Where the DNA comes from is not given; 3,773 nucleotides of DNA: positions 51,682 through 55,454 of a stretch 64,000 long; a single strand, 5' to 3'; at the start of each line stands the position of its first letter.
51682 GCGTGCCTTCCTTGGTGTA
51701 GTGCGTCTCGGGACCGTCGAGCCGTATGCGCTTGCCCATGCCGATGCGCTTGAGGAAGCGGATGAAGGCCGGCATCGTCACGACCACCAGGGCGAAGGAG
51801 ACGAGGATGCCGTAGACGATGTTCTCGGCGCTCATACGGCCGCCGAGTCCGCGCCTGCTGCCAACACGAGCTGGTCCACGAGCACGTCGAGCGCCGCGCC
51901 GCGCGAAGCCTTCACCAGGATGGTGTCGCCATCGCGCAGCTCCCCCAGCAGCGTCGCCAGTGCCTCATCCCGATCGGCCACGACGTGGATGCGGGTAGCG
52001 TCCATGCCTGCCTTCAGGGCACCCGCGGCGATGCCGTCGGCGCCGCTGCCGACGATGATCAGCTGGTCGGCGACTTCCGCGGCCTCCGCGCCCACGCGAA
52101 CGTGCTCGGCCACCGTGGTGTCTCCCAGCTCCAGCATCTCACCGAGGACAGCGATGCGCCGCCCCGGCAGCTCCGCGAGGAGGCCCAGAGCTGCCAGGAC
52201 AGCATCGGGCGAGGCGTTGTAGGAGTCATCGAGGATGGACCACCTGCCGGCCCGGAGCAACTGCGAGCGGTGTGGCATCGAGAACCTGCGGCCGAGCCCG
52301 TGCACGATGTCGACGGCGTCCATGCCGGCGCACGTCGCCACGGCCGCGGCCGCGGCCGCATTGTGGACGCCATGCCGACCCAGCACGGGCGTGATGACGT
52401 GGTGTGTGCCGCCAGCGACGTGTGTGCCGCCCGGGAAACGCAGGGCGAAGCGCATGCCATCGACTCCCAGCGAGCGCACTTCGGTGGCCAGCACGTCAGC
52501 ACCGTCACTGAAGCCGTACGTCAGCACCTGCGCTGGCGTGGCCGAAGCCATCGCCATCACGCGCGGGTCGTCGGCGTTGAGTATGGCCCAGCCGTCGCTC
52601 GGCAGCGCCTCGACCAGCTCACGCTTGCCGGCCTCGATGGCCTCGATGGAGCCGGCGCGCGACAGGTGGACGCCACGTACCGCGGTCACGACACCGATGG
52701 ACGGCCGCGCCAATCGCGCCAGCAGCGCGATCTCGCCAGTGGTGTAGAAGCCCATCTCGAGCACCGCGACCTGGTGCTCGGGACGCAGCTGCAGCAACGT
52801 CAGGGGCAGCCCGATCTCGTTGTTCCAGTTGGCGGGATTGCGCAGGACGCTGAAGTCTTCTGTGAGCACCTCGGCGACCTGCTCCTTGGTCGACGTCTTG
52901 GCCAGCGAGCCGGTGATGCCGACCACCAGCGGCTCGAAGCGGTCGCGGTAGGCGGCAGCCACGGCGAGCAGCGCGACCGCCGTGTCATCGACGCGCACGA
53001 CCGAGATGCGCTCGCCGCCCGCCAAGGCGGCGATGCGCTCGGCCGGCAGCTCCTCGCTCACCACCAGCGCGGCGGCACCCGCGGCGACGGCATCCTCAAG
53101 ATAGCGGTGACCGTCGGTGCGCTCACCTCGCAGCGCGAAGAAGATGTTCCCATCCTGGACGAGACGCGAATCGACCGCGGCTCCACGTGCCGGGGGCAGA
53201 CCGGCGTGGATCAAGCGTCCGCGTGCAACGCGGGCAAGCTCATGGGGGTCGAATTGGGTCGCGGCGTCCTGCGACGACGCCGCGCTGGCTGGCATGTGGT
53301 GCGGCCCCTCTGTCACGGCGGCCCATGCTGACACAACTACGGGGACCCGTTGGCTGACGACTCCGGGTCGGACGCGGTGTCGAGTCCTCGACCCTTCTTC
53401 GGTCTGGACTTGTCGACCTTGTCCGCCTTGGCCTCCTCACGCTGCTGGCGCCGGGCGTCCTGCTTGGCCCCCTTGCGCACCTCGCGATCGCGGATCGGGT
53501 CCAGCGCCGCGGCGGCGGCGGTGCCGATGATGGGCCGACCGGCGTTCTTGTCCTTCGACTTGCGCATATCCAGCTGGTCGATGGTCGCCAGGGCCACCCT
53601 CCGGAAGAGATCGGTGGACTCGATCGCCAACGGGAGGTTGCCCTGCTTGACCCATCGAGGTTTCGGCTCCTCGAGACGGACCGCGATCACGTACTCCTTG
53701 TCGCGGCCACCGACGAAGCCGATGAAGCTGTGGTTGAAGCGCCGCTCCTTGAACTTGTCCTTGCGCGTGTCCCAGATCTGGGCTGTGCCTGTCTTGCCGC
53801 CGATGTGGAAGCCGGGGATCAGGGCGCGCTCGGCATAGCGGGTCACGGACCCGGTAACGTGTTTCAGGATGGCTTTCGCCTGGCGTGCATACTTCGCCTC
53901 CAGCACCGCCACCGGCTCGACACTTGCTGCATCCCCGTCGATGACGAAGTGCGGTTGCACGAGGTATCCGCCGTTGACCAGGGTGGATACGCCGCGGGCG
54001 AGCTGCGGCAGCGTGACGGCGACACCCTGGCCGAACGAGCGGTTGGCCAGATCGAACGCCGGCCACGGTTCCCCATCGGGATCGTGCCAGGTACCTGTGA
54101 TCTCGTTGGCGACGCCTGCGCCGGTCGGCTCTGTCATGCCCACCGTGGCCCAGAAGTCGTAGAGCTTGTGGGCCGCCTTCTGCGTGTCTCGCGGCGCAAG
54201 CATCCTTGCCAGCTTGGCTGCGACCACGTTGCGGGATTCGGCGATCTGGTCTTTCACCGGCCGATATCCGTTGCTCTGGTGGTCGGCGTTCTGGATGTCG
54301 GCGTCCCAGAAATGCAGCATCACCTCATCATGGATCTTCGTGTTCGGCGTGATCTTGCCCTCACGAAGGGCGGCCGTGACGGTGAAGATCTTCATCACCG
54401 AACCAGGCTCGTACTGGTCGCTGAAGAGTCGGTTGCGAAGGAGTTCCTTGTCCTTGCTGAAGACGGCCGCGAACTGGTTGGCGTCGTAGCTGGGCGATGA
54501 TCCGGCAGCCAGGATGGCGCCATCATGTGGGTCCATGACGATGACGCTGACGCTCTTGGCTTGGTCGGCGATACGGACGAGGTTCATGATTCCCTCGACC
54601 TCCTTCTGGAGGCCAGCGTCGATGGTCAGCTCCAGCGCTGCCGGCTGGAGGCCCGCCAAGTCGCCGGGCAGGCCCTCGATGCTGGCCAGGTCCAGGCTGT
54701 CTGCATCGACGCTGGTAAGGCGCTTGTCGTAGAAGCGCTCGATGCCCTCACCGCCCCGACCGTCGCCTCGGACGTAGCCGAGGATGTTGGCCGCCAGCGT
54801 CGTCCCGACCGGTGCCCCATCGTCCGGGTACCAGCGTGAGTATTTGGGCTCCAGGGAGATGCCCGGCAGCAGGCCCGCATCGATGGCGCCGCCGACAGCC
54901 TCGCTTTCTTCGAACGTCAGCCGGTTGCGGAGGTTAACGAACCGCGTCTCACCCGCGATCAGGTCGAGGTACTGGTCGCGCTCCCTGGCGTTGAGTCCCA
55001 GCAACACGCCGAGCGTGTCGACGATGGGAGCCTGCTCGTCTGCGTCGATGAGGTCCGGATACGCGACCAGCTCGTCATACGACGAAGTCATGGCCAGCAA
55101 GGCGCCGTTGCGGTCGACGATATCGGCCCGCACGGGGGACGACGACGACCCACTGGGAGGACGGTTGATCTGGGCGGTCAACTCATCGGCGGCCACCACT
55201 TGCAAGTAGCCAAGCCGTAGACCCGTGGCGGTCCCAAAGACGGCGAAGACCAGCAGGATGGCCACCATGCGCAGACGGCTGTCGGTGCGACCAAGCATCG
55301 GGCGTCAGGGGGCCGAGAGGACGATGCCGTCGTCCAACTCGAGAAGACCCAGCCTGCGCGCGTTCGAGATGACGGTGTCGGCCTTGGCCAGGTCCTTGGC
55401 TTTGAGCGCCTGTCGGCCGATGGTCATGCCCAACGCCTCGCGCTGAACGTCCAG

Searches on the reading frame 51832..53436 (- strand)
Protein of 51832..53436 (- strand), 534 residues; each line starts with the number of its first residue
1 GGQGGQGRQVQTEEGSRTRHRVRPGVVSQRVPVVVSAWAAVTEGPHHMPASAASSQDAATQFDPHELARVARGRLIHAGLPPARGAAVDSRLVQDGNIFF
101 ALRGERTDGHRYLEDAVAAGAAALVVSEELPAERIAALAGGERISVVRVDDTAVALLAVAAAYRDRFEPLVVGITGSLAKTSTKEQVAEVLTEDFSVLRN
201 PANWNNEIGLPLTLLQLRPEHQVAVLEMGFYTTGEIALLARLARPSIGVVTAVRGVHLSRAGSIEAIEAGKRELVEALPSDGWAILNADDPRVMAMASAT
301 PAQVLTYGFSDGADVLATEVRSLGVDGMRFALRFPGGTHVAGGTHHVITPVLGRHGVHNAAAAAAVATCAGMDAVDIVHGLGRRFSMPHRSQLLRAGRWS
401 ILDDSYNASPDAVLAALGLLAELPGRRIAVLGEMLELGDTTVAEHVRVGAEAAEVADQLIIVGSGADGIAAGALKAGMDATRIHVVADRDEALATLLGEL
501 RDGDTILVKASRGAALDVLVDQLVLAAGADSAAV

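Call 37: search_protein_families(library=pfam, proteins=[window:51832-53436:-], max_evalue=0.00001)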
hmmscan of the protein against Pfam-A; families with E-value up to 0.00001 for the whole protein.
window:51832-53436:- (534 aa): 3 families
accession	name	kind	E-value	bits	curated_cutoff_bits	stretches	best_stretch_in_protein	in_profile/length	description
PF08245.18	Mur_ligase_M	-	1.2e-34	120.5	24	1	174-367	1-200/200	Mur ligase middle domain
PF02875.26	Mur_ligase_C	-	2.9e-21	77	28.4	1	389-512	1-127/127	Mur ligase, glutamate ligase domain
PF01225.30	Mur_ligase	-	3.2e-07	31.1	21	1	88-162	7-93/95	Mur ligase family, catalytic domain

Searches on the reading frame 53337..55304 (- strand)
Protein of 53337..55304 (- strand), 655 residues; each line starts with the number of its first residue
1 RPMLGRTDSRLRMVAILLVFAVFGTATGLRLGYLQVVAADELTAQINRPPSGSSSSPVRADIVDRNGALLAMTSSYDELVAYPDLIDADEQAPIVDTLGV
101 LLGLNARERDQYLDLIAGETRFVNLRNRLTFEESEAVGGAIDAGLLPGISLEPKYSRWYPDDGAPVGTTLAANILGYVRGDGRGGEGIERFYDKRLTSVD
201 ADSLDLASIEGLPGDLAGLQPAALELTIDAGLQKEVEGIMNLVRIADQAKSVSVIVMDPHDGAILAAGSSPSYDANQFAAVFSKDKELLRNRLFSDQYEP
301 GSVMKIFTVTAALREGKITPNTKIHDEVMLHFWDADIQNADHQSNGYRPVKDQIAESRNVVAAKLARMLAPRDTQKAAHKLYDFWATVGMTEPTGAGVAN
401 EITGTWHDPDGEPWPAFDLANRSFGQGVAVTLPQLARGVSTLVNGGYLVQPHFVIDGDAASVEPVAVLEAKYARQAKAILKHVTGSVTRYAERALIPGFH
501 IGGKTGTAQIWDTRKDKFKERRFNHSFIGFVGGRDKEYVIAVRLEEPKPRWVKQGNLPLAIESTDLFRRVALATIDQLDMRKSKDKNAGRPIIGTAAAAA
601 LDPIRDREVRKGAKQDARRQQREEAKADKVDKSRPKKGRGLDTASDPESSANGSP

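Call 37: search_protein_families(library=pfam, proteins=[window:53337-55304:-], max_evalue=0.00001)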
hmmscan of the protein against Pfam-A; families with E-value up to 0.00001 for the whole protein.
window:53337-55304:- (655 aa): 2 families
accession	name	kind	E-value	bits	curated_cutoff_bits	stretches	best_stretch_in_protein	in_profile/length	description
PF00905.27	Transpeptidase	-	2e-52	178.7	22.1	1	253-548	2-282/299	Penicillin binding protein transpeptidase domain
PF03717.20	PBP_dimer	-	1.1e-08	36.2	24.4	1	56-196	3-158/180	Penicillin-binding Protein dimerisation domain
